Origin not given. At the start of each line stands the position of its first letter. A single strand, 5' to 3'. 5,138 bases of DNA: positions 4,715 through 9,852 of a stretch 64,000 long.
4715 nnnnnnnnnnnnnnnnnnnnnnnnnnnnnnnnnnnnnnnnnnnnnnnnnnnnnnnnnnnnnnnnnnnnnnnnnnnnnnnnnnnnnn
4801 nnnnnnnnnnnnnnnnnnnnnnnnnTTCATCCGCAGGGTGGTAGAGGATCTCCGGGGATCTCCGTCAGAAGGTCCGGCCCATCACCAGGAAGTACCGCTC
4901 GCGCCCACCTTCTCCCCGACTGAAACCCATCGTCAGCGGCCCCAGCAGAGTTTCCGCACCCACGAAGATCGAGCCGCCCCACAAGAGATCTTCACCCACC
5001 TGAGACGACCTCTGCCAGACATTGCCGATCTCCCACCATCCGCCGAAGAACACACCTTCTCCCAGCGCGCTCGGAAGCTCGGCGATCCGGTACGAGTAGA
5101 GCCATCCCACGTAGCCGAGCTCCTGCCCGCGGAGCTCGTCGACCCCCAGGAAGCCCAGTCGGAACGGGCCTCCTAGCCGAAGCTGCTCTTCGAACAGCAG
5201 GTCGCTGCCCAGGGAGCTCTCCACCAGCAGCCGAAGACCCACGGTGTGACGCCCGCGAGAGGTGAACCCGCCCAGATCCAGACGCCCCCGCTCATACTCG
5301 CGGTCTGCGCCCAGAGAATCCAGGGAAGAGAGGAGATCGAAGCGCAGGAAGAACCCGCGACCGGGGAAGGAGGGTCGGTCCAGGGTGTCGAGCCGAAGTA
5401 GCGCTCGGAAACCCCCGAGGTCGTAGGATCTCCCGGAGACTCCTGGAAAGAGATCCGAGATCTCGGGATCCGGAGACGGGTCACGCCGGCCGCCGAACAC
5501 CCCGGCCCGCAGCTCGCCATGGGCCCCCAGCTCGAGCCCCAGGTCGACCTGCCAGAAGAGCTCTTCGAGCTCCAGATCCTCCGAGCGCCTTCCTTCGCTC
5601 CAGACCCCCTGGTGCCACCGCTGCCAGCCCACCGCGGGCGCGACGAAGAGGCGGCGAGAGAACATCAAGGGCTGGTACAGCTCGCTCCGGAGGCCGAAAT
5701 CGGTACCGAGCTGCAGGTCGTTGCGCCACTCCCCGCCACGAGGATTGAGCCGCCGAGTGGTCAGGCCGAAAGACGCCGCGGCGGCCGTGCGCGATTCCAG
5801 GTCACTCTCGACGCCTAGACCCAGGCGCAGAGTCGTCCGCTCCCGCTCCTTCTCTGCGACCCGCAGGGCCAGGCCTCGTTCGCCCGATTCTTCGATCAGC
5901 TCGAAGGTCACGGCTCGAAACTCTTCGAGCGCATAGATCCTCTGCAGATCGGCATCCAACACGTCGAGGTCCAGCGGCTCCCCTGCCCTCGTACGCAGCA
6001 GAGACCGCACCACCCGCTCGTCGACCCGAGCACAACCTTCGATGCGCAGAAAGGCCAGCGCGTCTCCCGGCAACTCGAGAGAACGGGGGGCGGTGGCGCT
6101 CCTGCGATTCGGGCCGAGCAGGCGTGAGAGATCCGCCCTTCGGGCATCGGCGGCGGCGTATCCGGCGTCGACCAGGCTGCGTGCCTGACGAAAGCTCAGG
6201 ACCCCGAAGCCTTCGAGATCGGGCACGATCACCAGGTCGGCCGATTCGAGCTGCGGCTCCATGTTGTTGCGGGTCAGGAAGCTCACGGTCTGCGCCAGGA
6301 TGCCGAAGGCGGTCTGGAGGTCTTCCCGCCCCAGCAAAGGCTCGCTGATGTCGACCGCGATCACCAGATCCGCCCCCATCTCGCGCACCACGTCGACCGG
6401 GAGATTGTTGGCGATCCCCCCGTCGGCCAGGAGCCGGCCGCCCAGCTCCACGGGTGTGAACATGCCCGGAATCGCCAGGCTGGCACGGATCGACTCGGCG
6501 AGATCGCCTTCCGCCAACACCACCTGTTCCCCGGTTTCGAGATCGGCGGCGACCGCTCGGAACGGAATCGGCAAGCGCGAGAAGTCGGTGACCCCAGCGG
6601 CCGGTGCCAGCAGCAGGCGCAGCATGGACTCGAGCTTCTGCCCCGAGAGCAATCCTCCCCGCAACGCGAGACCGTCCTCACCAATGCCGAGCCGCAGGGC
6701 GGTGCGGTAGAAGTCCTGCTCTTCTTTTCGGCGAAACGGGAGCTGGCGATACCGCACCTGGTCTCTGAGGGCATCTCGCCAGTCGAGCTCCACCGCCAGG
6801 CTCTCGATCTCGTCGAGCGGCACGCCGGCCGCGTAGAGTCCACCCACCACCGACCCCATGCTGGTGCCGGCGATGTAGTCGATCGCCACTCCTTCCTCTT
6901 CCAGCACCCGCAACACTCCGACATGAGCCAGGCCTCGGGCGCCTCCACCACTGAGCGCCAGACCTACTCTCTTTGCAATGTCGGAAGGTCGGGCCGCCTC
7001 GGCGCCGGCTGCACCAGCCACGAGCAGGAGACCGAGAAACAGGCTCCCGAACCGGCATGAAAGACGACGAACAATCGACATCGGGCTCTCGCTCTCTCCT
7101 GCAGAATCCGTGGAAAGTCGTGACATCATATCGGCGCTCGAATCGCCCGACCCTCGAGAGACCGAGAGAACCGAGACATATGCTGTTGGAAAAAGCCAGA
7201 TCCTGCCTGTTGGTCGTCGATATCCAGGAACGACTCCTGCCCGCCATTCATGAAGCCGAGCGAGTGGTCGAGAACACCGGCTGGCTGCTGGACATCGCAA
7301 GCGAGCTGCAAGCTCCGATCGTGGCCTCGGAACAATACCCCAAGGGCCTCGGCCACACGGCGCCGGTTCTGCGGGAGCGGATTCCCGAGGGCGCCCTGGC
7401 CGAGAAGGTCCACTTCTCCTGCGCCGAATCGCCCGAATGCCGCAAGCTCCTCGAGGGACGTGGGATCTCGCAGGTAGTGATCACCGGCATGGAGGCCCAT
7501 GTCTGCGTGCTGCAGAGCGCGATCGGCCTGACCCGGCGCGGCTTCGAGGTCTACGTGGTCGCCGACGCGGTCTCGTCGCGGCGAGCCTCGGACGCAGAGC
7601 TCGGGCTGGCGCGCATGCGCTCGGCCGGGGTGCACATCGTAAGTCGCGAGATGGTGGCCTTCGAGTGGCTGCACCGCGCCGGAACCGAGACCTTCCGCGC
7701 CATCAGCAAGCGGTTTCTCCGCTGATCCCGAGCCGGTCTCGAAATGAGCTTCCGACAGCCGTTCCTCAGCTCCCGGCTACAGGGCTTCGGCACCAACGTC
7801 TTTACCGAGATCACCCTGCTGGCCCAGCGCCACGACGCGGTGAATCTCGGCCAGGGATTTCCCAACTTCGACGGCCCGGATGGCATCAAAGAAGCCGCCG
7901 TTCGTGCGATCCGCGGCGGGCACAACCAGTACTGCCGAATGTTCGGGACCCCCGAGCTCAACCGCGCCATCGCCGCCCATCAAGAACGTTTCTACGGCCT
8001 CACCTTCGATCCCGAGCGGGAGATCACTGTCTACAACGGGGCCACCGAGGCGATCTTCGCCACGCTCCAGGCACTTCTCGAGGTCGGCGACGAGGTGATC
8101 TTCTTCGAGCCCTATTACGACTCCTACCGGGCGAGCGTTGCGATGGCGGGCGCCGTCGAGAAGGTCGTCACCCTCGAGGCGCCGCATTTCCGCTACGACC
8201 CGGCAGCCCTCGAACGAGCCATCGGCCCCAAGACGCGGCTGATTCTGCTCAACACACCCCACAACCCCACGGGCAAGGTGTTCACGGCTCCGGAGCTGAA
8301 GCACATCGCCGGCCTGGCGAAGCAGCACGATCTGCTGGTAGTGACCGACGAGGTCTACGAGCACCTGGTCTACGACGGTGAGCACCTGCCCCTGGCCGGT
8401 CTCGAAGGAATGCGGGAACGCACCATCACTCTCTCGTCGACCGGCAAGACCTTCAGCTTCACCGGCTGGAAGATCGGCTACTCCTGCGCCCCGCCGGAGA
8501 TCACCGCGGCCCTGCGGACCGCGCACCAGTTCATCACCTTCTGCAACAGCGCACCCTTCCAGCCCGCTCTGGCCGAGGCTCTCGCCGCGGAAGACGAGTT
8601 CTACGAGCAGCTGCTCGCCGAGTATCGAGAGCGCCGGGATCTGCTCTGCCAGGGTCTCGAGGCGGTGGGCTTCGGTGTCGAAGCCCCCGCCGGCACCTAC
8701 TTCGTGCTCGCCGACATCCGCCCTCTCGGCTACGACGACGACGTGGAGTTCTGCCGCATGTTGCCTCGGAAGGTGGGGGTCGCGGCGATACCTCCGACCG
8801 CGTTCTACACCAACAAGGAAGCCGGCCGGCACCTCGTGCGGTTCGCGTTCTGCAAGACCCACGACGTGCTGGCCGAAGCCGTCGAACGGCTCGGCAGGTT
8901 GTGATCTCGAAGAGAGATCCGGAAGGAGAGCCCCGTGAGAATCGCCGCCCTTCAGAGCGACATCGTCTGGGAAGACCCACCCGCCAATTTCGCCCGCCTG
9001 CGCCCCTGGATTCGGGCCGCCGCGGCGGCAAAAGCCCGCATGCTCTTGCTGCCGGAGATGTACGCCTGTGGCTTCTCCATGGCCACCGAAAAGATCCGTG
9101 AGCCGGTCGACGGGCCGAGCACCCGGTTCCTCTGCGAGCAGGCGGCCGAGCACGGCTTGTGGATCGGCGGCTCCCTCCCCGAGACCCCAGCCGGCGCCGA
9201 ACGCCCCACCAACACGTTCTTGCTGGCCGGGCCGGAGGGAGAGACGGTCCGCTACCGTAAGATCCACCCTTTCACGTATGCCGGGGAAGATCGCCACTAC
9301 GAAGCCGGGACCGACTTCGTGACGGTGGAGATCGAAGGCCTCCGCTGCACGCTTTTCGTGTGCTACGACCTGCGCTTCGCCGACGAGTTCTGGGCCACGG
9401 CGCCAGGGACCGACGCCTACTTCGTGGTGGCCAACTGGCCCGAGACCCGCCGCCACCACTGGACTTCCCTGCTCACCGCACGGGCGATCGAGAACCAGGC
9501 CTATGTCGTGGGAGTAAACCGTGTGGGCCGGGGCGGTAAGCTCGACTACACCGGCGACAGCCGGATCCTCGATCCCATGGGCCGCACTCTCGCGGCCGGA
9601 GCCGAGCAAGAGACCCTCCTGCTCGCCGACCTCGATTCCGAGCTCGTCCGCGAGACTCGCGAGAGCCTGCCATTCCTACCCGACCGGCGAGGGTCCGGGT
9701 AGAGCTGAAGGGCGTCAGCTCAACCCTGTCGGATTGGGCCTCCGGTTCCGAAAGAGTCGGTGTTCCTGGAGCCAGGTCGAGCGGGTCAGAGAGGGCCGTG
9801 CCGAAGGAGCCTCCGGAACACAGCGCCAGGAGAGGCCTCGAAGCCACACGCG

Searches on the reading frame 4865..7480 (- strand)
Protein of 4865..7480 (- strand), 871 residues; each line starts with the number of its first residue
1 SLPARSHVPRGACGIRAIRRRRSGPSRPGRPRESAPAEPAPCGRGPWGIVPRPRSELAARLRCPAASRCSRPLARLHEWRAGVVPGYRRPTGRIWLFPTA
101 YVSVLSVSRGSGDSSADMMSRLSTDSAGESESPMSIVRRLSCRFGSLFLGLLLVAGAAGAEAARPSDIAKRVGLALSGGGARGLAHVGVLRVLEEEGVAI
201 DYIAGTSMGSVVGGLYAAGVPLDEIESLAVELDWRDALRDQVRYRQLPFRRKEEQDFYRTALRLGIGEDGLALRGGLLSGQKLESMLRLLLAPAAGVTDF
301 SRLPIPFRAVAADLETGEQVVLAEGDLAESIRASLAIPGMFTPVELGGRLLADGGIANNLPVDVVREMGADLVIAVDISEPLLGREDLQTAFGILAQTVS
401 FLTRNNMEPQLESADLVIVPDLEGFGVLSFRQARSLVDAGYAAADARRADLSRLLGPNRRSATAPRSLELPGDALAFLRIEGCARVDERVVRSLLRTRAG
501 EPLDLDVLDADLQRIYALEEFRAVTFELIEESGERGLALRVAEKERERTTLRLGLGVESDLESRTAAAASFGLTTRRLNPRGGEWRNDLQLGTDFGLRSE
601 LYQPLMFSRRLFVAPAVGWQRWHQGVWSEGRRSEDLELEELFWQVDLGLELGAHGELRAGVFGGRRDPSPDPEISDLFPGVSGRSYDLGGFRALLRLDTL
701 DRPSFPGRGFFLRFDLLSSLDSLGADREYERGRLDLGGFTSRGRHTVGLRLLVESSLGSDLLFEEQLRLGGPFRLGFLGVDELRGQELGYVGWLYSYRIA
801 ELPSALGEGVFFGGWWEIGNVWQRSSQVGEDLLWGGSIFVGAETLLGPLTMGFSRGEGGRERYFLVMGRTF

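Call 70: search_protein_families(library=pfam, proteins=[window:4865-7480:-], max_evalue=0.00001)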
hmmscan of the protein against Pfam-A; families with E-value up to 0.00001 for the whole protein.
window:4865-7480:- (871 aa): 1 family
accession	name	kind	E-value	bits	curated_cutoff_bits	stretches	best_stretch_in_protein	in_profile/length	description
PF01734.28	Patatin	-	2.8e-35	122.7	27.7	1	174-364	1-189/191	Patatin-like phospholipase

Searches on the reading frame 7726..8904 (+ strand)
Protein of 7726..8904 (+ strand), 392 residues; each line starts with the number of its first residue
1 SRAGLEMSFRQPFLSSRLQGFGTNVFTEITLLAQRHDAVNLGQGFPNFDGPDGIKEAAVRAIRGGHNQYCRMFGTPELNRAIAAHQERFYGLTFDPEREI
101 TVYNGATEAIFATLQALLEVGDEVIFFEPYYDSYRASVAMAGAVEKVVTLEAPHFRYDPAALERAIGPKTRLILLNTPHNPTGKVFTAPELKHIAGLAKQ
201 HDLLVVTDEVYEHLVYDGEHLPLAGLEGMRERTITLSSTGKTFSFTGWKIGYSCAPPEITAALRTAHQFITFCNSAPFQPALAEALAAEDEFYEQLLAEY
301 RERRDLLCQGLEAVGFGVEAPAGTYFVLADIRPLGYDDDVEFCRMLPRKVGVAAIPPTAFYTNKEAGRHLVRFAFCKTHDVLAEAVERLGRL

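Call 70: search_protein_families(library=pfam, proteins=[window:7726-8904:+], max_evalue=0.00001)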
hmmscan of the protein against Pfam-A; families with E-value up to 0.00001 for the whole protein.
window:7726-8904:+ (392 aa): 4 families
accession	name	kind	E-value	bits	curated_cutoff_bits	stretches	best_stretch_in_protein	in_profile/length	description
PF00155.27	Aminotran_1_2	-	3e-65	221.2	19.7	1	37-389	2-361/361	Aminotransferase class I and II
PF01053.26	Cys_Met_Meta_PP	-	7.4e-09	35.1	27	1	103-211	73-176/381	Cys/Met metabolism PLP-dependent enzyme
PF01041.23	DegT_DnrJ_EryC1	-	6.4e-08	32.6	19.8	1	100-209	43-146/360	DegT/DnrJ/EryC1/StrS aminotransferase family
PF00266.25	Aminotran_5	-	6.6e-07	29.1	21.5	1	96-210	60-177/371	Aminotransferase class-V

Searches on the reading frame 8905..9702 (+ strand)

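Call 70: search_protein_families(library=pfam, proteins=[window:8905-9702:+], max_evalue=0.00001)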
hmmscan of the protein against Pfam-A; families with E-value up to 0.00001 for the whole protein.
window:8905-9702:+ (265 aa): 1 family
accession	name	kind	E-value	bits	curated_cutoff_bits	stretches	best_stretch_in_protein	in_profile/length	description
PF00795.27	CN_hydrolase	-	6.8e-39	134.2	23.2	1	12-252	1-255/256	Carbon-nitrogen hydrolase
